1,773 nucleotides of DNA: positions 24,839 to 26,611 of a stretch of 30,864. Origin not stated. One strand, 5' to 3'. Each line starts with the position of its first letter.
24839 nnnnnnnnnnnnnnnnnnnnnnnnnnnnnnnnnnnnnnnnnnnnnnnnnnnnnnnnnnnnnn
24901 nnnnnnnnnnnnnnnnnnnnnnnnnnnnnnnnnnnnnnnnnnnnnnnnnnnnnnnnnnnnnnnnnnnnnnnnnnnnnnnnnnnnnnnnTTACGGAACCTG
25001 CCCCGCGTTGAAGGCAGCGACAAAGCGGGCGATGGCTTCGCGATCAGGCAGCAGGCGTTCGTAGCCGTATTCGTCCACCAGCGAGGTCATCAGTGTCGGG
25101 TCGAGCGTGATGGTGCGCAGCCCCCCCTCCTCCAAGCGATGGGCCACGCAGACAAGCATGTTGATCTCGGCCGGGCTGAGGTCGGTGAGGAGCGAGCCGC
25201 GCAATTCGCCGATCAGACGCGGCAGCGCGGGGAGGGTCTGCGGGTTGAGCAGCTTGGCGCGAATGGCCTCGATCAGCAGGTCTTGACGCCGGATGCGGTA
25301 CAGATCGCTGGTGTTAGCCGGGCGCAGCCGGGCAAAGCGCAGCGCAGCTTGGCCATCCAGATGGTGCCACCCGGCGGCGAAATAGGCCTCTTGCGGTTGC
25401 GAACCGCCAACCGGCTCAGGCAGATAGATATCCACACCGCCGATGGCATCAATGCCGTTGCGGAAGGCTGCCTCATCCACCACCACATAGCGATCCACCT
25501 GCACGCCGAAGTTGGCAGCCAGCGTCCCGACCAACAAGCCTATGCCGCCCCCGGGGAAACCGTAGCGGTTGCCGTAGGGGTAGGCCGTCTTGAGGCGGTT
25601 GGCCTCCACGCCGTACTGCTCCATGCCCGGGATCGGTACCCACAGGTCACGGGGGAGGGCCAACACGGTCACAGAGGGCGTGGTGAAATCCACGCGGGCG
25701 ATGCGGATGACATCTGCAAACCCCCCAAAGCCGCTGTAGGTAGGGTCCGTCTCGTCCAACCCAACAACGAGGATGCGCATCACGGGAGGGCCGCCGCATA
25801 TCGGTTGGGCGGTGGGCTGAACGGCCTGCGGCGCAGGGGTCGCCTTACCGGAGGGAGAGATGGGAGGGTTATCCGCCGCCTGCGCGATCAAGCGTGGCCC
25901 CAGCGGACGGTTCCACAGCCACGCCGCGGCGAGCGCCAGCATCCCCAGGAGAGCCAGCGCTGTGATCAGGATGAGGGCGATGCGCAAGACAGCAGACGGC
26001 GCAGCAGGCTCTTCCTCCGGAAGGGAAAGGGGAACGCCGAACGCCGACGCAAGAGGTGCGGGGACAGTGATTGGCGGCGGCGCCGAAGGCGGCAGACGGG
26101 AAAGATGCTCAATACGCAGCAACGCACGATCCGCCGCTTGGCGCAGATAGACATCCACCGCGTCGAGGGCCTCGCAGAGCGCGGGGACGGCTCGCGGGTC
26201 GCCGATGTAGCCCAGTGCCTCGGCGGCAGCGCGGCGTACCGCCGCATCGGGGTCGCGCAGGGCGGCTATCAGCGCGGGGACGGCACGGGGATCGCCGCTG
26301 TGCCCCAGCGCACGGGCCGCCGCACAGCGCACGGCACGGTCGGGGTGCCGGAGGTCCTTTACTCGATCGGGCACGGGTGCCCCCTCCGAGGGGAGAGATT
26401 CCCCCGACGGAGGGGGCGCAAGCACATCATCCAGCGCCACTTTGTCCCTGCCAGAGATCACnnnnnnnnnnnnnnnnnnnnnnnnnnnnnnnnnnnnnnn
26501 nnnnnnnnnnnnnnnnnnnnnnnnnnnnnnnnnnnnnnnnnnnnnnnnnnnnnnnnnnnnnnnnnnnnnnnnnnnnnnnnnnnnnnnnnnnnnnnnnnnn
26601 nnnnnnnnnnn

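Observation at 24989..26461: HEAT-repeat-LCP fusion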

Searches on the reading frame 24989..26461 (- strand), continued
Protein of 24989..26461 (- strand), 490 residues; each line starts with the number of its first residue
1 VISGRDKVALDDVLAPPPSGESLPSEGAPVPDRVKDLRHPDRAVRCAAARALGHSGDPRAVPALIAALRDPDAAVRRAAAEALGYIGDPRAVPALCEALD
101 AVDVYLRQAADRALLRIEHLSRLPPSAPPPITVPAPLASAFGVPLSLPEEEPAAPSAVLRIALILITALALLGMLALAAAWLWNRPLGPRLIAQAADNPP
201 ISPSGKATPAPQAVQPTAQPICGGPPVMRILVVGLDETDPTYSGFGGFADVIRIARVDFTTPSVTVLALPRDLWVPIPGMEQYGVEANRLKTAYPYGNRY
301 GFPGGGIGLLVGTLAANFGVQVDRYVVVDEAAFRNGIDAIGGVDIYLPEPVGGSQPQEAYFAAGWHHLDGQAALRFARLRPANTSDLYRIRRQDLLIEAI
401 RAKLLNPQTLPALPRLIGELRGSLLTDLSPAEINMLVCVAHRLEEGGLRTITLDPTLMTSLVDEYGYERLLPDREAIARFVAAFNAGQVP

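Call 54: fold_search(model_id=the predicted structure, library=pdb)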
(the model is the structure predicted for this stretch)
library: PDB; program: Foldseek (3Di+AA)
matches with E <= 10: 1238; with E <= 0.001: 74
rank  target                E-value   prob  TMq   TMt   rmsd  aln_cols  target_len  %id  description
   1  3tep                  8.9e-18  1.00  0.43  0.55   4.5       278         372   26  LytR-CPS2a-Psr family protein with bound octaprenyl pyrophosphate lipid and magnesium ion (released 2011-10-12)
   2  2xxq                  9.9e-18  1.00  0.44  0.56   4.4       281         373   25  A widespread family of bacterial cell wall assembly proteins (released 2011-10-19)
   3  3tel                  1.5e-17  1.00  0.44  0.56   4.4       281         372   25  LytR-CPS2A-Psr family protein with bound octaprenyl pyrophosphate lipid and manganese ion (released 2011-10-12)
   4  4de8                  1.6e-17  1.00  0.43  0.55   4.5       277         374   25  LytR-Cps2a-Psr family protein with bound octaprenyl monophosphate lipid (released 2012-04-04)
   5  6uex                  2.3e-17  1.00  0.44  0.83   3.2       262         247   24  Crystal structure of S. aureus LcpA in complex with octaprenyl-pyrophosphate-GlcNAc (released 2020-01-29)
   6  2xxp                  2.4e-17  1.00  0.43  0.55   4.5       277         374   26  A widespread family of bacterial cell wall assembly proteins (released 2011-10-19)
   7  3tfl                  2.5e-17  1.00  0.43  0.55   4.5       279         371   25  LytR-Cps2a-Psr family protein with bound octaprenyl pyrophosphate lipid (released 2011-10-12)
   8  6uf3                  7.1e-17  1.00  0.43  0.78   4.3       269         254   20  Crystal structure of B. subtilis TagV (released 2020-01-29)
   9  3pe5_A                9.8e-16  1.00  0.42  0.69   3.7       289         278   21  Three-dimensional Structure of protein A7VV38_9CLOT from Clostridium leptum DSM 753, Northeast Structural Genomics Con (released 2010-11-10)
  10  9gn3_B                2.0e-15  1.00  0.43  0.69   4.8       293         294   21  The 3D structure of MsrR from Streptococcus pneumoniae (released 2025-02-26)
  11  8qty                  2.6e-15  1.00  0.43  0.74   3.9       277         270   18  LytR LCP domain from Streptococcus dysgalactiae subs. dysgalactiae (released 2024-09-04)
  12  9gn3_A                3.1e-15  1.00  0.42  0.67   5.0       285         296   22  The 3D structure of MsrR from Streptococcus pneumoniae (released 2025-02-26)
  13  5v8c                  7.0e-15  1.00  0.41  0.70   5.1       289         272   22  LytR-Csp2A-Psr enzyme from Actinomyces oris (released 2018-04-11)
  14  9gn3_C                9.2e-15  1.00  0.43  0.69   4.9       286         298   21  The 3D structure of MsrR from Streptococcus pneumoniae (released 2025-02-26)
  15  3owq_A                1.1e-14  1.00  0.38  0.72   4.5       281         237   19  X-Ray Structure of Lin1025 protein from Listeria innocua, Northeast Structural Genomics Consortium Target LkR164 (released 2010-10-20)
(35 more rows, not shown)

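Call 63: search_protein_families(library=pfam, proteins=[L086:11497-13119:-], max_evalue=0.001)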
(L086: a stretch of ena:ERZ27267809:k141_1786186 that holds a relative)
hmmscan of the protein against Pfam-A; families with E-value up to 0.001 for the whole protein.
L086:11497-13119:- (540 aa): 15 families
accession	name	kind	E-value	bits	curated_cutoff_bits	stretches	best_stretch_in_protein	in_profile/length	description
PF13646.12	HEAT_2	-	1.2e-101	333.6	27.7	8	61-140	3-84/88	HEAT repeats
PF02985.28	HEAT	-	9.1e-50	162.3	23.5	1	398-421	5-28/31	HEAT repeat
PF03130.22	HEAT_PBS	-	1.9e-47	154.7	20.9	4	286-312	1-27/27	PBS lyase HEAT-like repeat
PF13513.12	HEAT_EZ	-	1.1e-30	105.9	27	1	26-51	28-53/55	HEAT-like repeat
PF00514.29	Arm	-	8.5e-30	102.3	20.6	0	180-206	13-39/41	Armadillo/beta-catenin-like repeat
PF12717.13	Cnd1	-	8.8e-12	45.8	26.4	0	90-116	23-49/162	non-SMC mitotic condensation complex subunit 1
PF25767.1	ARM_TBCD_2nd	-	4.6e-11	43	29.7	0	398-420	82-104/245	Tubulin-specific chaperone D-like, ARM repeats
PF21581.3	SCD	-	1.1e-07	32.5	27.5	0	432-451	38-57/75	Stromalin conservative domain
PF01347.28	Vitellogenin_N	-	6.7e-07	28.7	24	0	247-323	470-554/590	Lipoprotein amino terminal region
PF12755.13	Vac14_Fab1_bd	-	1.4e-06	29.3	22.1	0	89-112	28-51/97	Vacuolar 14 Fab1-binding region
PF24714.1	TOR1L1_N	-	3.9e-06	26.9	43.3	0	120-204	83-155/281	TORTIFOLIA1 N-terminal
PF01602.26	Adaptin_N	-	3.4e-05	23.1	37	0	95-318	86-282/524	Adaptin N terminal region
PF22646.2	PPP2R1A-like_HEAT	-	5.6e-05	23.9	27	0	296-328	2-34/78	PPP2R1A-like HEAT repeat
PF11838.14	ERAP1_C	-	6.9e-05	22.9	38.2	0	17-59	174-217/318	ERAP1-like C-terminal domain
PF25786.1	HEAT_GCN1_C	-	9.6e-05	22.9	27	0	180-225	68-113/151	GCN1-like, C-terminal HEAT repeats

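Call 70: search_protein_families(library=pfam, alignment_id=A2, max_evalue=0.00001)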
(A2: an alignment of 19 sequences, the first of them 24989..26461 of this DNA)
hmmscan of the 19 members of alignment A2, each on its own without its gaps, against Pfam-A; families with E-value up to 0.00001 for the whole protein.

A. member 1, window:24989-26461:- (490 aa): 6 families
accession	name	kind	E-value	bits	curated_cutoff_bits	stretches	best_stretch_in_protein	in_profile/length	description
PF03816.19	LytR_cpsA_psr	-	1.3e-29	103.7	24.6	1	249-404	2-148/150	LytR_cpsA_psr family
PF13646.12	HEAT_2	-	3.6e-21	75.7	27.7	1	35-114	6-87/88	HEAT repeats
PF03130.22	HEAT_PBS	-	7.6e-18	63.4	20.9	2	75-100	1-26/27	PBS lyase HEAT-like repeat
PF02985.28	HEAT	-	7.6e-09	35.4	23.5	0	61-86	2-27/31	HEAT repeat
PF00514.29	Arm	-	2.4e-07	31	20.6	0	59-86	12-39/41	Armadillo/beta-catenin-like repeat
PF13513.12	HEAT_EZ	-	2.5e-06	28.3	27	0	58-86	27-55/55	HEAT-like repeat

B. families by the number of members that match (of 19 scanned): 8 families
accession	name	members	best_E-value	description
PF13646.12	HEAT_2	19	8e-38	HEAT repeats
PF03816.19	LytR_cpsA_psr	19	1e-33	LytR_cpsA_psr family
PF02985.28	HEAT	19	4e-25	HEAT repeat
PF03130.22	HEAT_PBS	19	3.1e-19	PBS lyase HEAT-like repeat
PF13513.12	HEAT_EZ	16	1.3e-13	HEAT-like repeat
PF00514.29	Arm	14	2e-12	Armadillo/beta-catenin-like repeat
PF12717.13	Cnd1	2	1.8e-06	non-SMC mitotic condensation complex subunit 1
PF01602.26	Adaptin_N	1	9.2e-07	Adaptin N terminal region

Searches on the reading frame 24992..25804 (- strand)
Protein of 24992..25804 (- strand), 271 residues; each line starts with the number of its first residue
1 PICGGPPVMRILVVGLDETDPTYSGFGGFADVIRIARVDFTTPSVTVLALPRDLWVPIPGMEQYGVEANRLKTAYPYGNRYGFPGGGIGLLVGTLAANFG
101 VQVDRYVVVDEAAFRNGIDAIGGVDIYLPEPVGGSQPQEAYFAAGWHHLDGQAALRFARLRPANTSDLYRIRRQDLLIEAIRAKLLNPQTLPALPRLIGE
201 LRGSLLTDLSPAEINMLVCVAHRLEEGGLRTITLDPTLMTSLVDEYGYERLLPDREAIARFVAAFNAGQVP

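Call 9: search_solved_structures(query=window:24992-25804:-, max_evalue=0.001, show_alignments=5)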
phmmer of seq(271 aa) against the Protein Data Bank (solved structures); distinct sequences matched with E-value up to 0.001: 18.
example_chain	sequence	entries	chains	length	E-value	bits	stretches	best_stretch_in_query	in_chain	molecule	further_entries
6uex_A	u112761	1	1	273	5.1e-15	58.8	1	10-211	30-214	Regulatory protein MsrR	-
2xxp_A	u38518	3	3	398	1.4e-12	50.8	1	11-235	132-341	CPS2A | CPS2A, Integral membrane regulatory protein Wzg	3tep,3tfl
3pe5_A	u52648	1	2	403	1.6e-12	50.7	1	5-213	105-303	Uncharacterized protein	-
4de8_A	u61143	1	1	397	9.5e-12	48.1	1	11-235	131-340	Cps2A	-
2xxq_A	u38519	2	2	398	9.6e-12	48.1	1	11-235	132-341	CPS2A | Cps2A, Integral membrane regulatory protein Wzg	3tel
8qty_A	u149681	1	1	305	1.7e-11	47.3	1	10-212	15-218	Biofilm regulatory protein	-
3nxh_A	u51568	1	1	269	3.7e-11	46.2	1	11-197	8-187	transcriptional regulator yvhJ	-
6uf3_A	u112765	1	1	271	3.8e-11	46.1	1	11-197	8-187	Polyisoprenyl-teichoic acid--peptidoglycan teichoic acid transferase TagV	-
5v8c_A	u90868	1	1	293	1.1e-09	41.4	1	25-162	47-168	Transcriptional regulator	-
9cy9_A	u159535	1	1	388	5.9e-09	38.9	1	10-209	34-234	Biofilm regulatory protein A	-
3okz_A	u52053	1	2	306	2.5e-08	36.9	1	10-211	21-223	Putative uncharacterized protein gbs0355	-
3mej_A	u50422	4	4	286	1.2e-07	34.6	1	42-210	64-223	transcriptional regulator ywtF | Putative transcriptional regulator ywtF | Polyisoprenyl-teichoic acid--peptidoglycan teichoic acid transferase TagT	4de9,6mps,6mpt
6uf5_A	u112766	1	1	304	1.5e-07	34.3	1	42-210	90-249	Polyisoprenyl-teichoic acid--peptidoglycan teichoic acid transferase TagT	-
3qfi_A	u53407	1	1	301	1.8e-07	34.1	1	10-210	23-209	Transcriptional regulator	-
6uf6_A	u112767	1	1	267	2.2e-06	30.5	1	10-191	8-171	Polyisoprenyl-teichoic acid--peptidoglycan teichoic acid transferase TagU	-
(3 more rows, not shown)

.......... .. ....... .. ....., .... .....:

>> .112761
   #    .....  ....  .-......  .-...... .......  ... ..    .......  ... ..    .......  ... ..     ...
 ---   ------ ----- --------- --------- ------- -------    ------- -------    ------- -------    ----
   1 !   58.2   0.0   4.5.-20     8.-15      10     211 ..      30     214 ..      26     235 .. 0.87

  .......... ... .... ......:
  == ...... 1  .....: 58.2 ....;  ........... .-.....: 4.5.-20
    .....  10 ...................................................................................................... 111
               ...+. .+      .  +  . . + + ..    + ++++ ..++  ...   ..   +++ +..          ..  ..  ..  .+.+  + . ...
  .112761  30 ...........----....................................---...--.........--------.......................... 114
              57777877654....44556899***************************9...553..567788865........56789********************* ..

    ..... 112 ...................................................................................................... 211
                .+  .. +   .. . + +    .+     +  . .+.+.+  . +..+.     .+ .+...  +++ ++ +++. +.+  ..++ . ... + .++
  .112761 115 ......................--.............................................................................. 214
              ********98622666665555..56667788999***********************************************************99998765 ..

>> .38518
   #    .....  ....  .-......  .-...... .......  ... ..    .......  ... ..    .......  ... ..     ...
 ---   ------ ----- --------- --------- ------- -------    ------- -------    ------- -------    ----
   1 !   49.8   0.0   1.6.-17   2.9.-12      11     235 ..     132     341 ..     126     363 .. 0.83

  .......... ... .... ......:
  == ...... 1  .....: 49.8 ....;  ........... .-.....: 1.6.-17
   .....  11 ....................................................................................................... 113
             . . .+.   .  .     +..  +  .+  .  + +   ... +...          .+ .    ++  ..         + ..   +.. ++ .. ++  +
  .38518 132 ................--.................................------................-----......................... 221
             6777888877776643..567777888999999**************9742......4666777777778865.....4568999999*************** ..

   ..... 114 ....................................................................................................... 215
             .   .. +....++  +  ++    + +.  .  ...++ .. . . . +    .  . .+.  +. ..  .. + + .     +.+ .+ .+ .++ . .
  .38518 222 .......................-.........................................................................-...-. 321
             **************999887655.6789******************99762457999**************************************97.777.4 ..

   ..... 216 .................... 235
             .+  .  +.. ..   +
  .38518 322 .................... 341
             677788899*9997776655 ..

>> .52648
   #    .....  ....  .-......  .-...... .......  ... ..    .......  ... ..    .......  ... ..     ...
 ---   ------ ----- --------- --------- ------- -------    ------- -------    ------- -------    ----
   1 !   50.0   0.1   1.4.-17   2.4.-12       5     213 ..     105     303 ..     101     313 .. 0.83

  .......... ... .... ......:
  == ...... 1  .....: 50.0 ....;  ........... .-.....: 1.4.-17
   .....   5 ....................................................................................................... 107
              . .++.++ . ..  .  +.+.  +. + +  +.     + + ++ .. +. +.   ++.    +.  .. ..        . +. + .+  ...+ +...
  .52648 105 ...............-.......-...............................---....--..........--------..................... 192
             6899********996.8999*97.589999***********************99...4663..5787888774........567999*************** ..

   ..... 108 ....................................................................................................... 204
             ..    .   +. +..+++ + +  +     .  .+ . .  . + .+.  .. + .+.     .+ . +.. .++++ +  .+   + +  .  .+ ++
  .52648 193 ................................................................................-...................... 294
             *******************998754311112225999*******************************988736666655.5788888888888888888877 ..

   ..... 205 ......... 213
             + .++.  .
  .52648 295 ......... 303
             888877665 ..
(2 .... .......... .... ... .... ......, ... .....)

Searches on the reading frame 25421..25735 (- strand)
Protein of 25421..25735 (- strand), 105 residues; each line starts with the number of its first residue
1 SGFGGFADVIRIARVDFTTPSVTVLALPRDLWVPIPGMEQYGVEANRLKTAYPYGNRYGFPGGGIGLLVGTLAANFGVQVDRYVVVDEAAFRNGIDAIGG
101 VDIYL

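Call 68: search_solved_structures(query=window:25421-25735:-, max_evalue=1, show_alignments=5)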
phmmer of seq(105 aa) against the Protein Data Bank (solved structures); distinct sequences matched with E-value up to 1: 21.
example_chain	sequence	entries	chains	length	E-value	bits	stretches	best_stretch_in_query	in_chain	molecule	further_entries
3pe5_A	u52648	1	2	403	6.3e-05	26.5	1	7-103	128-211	Uncharacterized protein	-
5v8c_A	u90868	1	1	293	0.00037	24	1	4-103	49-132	Transcriptional regulator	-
6uex_A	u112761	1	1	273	0.0019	21.7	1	7-98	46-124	Regulatory protein MsrR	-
3nxh_A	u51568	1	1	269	0.0042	20.6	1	4-103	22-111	transcriptional regulator yvhJ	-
6uf3_A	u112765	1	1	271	0.0043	20.6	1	4-103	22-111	Polyisoprenyl-teichoic acid--peptidoglycan teichoic acid transferase TagV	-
9cy9_A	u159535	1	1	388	0.012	19.2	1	5-103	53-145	Biofilm regulatory protein A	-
6uf6_A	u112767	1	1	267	0.017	18.7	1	5-103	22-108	Polyisoprenyl-teichoic acid--peptidoglycan teichoic acid transferase TagU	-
2xxp_A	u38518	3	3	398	0.026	18.1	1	8-104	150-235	CPS2A | CPS2A, Integral membrane regulatory protein Wzg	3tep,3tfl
8qty_A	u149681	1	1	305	0.052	17.1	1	5-103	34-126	Biofilm regulatory protein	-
3nro_A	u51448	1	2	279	0.054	17.1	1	5-104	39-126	Lmo1026 protein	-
3owq_A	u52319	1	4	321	0.063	16.8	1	5-104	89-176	Lin1025 protein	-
9gn3_A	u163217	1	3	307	0.12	16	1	10-98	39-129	Regulatory protein MsrR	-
4de8_A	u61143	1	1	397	0.16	15.6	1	13-104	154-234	Cps2A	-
2xxq_A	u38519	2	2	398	0.16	15.6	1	13-104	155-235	CPS2A | Cps2A, Integral membrane regulatory protein Wzg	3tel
6c36_A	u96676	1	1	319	0.36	14.4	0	5-66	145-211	5'-3' exonuclease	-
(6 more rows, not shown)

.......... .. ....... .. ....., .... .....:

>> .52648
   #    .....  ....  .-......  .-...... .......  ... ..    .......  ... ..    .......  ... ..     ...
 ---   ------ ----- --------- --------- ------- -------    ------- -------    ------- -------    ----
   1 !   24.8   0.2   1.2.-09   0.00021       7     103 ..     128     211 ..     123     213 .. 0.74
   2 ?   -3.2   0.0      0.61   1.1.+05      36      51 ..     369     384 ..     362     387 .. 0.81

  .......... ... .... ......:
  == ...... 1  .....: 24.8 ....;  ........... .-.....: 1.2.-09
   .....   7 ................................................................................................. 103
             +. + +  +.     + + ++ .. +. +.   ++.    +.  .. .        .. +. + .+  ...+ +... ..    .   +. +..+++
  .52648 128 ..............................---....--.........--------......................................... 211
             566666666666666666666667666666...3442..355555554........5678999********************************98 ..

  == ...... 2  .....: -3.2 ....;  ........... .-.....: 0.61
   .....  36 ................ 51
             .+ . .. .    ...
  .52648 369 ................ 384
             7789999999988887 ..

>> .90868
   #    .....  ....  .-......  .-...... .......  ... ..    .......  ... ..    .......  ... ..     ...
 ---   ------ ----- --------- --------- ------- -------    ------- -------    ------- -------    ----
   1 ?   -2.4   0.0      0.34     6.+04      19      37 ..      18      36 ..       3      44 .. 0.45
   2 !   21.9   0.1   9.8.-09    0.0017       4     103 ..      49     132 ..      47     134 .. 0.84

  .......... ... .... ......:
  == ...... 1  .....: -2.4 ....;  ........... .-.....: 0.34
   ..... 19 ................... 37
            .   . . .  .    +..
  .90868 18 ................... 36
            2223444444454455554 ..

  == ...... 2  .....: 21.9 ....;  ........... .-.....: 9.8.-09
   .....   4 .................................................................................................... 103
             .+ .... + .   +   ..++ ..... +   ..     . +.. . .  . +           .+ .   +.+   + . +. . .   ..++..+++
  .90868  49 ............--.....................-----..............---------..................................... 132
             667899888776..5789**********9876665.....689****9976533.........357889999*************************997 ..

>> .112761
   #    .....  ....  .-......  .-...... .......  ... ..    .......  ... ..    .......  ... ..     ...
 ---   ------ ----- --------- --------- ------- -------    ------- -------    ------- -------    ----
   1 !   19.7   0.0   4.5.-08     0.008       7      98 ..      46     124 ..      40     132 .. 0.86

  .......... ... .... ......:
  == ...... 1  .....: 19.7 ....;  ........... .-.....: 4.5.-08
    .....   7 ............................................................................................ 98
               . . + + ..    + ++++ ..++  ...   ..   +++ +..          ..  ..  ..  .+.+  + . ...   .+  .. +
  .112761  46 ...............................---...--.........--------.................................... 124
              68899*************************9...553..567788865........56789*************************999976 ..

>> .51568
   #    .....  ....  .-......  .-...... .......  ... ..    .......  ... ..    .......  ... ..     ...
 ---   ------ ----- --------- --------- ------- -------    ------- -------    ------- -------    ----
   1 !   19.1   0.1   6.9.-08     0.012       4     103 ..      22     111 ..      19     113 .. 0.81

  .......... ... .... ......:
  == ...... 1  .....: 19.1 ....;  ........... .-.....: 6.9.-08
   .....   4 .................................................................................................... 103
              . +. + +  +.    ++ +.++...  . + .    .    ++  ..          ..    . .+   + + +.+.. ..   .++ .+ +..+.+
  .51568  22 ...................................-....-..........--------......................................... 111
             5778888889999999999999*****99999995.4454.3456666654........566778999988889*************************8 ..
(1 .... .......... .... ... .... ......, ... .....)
